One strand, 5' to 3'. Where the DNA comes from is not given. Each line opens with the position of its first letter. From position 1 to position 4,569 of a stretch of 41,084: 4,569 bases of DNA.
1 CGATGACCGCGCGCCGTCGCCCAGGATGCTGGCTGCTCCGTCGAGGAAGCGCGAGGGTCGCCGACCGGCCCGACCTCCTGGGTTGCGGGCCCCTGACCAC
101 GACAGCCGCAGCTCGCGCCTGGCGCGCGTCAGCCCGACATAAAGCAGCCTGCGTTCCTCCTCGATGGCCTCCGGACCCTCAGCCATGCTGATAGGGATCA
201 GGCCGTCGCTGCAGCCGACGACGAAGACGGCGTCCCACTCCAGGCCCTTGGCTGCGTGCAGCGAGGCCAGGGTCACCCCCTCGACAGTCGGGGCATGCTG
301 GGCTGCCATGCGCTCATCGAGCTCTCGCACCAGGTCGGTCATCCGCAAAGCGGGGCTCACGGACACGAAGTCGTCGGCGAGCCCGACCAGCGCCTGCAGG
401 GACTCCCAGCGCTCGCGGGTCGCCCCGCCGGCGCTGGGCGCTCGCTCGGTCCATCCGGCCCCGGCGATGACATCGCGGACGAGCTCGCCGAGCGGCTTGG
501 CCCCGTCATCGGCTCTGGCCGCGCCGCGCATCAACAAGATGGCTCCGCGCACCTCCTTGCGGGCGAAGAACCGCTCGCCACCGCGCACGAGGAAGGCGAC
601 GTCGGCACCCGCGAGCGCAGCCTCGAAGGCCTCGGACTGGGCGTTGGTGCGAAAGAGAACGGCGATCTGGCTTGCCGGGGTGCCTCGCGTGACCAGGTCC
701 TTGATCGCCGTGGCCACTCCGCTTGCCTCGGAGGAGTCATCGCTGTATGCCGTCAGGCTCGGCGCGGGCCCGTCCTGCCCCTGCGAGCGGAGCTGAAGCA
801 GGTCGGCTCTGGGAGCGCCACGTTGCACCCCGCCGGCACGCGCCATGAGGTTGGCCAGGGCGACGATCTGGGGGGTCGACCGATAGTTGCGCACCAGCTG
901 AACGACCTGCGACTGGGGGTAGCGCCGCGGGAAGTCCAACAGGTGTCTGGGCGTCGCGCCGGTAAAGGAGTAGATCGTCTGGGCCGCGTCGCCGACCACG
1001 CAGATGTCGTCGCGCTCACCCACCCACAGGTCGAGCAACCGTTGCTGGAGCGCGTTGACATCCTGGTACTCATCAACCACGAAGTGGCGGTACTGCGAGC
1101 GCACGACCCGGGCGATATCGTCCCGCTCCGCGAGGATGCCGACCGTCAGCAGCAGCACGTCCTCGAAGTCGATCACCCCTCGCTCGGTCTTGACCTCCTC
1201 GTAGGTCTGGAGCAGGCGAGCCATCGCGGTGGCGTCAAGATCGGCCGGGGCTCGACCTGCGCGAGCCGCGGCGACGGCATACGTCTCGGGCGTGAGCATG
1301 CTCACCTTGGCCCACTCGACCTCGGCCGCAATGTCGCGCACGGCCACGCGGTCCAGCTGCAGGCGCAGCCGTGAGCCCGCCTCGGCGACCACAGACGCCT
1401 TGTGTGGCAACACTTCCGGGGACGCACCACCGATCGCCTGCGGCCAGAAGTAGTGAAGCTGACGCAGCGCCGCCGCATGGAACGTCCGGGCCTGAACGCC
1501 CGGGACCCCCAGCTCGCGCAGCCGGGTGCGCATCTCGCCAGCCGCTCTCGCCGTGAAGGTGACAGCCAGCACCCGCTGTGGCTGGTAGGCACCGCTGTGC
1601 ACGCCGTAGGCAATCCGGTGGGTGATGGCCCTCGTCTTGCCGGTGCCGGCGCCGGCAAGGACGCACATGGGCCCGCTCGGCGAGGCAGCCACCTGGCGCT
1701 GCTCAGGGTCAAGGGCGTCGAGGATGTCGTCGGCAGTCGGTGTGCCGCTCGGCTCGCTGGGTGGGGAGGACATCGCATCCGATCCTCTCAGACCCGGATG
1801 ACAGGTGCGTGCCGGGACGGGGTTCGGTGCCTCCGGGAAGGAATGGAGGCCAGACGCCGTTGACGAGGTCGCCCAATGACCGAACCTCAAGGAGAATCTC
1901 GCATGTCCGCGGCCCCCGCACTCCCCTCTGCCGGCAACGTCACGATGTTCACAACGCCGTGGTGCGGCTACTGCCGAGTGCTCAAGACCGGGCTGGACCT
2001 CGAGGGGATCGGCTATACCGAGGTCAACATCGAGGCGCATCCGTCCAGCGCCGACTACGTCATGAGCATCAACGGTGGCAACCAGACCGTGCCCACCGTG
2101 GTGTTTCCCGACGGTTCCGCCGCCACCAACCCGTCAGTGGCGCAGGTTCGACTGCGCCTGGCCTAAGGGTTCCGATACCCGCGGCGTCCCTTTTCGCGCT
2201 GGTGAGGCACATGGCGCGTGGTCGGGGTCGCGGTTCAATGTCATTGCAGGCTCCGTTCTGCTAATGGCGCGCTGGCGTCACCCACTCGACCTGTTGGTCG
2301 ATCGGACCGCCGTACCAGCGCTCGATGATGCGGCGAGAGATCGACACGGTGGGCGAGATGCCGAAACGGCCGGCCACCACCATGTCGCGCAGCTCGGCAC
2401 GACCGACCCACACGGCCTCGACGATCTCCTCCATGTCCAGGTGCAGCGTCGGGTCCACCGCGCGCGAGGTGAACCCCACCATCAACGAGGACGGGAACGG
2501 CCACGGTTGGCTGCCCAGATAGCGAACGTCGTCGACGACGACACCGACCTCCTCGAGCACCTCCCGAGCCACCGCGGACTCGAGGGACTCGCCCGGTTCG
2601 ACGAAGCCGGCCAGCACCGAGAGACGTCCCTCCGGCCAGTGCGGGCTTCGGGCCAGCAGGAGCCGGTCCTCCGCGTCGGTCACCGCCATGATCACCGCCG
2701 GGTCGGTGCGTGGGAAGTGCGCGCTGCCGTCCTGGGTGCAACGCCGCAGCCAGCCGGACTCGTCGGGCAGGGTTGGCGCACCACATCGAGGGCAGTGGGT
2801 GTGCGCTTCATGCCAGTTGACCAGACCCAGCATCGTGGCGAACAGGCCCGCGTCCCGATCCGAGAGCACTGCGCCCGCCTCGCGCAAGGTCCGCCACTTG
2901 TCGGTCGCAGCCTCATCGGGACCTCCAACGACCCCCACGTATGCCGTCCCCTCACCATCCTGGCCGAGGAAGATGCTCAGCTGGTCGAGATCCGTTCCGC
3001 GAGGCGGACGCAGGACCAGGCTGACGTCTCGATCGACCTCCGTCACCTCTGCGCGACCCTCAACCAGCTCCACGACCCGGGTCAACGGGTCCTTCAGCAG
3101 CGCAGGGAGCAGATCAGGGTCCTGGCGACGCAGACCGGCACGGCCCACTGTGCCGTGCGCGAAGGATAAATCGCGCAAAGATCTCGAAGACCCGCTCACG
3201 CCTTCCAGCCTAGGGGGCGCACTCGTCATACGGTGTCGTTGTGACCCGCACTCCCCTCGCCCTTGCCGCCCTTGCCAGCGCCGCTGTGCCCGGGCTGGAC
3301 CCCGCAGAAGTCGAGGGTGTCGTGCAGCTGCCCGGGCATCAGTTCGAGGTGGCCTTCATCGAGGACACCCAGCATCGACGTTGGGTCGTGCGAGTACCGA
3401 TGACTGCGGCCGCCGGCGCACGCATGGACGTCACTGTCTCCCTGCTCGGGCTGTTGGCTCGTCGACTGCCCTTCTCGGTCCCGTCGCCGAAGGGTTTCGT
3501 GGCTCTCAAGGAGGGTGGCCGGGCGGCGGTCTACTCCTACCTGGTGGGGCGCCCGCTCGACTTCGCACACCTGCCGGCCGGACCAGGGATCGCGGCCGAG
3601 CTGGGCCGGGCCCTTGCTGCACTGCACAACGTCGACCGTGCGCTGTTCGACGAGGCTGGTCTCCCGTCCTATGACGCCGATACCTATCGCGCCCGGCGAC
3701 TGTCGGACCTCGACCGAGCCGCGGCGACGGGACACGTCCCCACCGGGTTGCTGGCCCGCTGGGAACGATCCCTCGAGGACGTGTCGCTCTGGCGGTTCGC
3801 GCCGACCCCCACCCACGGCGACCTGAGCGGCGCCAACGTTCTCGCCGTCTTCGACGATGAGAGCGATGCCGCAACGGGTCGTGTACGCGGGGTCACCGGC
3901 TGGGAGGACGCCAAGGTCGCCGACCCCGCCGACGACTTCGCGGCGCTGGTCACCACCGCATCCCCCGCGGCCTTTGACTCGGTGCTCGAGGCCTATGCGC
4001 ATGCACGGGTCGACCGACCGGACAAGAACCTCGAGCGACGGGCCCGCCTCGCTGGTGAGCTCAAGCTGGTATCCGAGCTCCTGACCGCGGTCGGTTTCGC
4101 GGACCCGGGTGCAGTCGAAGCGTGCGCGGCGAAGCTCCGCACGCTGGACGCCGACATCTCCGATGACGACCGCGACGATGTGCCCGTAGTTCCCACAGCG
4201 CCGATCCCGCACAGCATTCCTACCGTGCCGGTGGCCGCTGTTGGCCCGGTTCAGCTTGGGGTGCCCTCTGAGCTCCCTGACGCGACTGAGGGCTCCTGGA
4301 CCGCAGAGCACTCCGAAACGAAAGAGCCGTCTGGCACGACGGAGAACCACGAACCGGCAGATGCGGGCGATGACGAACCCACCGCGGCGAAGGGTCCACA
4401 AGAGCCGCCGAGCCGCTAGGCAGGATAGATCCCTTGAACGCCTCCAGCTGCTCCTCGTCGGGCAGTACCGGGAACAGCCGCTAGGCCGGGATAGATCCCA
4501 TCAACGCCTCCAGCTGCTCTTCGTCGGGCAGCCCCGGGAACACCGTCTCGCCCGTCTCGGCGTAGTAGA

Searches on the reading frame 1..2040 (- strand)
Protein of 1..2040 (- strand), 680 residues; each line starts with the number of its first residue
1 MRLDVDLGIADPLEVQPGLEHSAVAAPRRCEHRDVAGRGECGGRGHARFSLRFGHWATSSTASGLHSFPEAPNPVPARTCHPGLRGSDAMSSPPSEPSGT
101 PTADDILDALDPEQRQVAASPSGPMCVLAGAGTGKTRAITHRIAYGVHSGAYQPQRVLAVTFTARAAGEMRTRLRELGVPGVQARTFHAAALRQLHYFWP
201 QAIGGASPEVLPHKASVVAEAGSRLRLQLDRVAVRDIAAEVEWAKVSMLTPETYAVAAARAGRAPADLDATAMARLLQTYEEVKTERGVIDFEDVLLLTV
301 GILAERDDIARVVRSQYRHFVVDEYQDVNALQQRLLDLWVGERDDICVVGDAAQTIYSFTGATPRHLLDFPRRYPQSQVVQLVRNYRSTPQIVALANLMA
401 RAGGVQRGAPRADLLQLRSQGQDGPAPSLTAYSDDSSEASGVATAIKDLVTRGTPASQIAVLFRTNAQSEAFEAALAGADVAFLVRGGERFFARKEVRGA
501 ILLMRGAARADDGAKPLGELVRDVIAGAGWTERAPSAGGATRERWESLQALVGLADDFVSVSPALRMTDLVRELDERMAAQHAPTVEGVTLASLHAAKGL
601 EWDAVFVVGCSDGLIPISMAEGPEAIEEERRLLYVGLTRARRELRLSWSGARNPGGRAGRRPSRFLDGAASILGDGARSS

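Call 44: search_protein_families(library=pfam, proteins=[window:1-2040:-], max_evalue=0.00001)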
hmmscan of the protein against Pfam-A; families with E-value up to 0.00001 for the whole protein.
window:1-2040:- (680 aa): 5 families
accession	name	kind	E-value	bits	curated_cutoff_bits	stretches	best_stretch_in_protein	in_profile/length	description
PF00580.27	UvrD-helicase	-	1.6e-54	185.8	23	1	110-374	1-270/271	UvrD/REP helicase N-terminal domain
PF13361.12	UvrD_C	-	5.1e-42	145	25.6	2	541-649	234-348/350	UvrD-like helicase C-terminal domain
PF13245.12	AAA_19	-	2.2e-24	86.6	25.1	1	118-359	7-133/134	AAA domain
PF13538.12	UvrD_C_2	-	5e-10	39.5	27.4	1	591-646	4-51/52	UvrD-like helicase C-terminal domain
PF13604.12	AAA_30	-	1.2e-07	32.1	27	0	115-231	11-107/191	AAA domain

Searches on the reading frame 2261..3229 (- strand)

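Call 44: search_protein_families(library=pfam, proteins=[window:2261-3229:-], max_evalue=0.00001)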
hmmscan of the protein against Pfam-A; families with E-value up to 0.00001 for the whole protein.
window:2261-3229:- (322 aa): 2 families
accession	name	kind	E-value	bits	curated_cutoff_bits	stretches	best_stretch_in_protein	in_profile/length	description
PF00293.34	NUDIX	-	9.5e-20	71.4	21.1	1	176-286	3-125/134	NUDIX domain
PF09297.16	Zn_ribbon_NUD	-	7e-10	38.9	24.8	1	143-172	3-32/32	NADH pyrophosphatase zinc ribbon domain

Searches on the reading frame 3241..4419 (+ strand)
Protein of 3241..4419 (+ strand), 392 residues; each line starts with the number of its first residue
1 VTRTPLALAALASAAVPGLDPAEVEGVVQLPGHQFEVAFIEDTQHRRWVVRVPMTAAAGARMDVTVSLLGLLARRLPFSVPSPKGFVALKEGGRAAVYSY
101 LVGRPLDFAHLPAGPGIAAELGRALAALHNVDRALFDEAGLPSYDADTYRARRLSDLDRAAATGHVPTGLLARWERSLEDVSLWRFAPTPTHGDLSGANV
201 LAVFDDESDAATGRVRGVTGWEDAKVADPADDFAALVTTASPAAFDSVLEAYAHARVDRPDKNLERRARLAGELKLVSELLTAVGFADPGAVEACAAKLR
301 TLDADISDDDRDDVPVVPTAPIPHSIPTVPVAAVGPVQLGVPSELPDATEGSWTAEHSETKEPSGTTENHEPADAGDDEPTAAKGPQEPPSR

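Call 53: search_protein_families(library=pfam, proteins=[window:3241-4419:+], max_evalue=0.001)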
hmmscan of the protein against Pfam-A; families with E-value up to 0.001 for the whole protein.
window:3241-4419:+ (392 aa): 1 family
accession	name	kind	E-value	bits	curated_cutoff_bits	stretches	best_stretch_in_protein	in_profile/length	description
PF01636.29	APH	-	3.8e-19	69.8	23.2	1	32-257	8-230/239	Phosphotransferase enzyme family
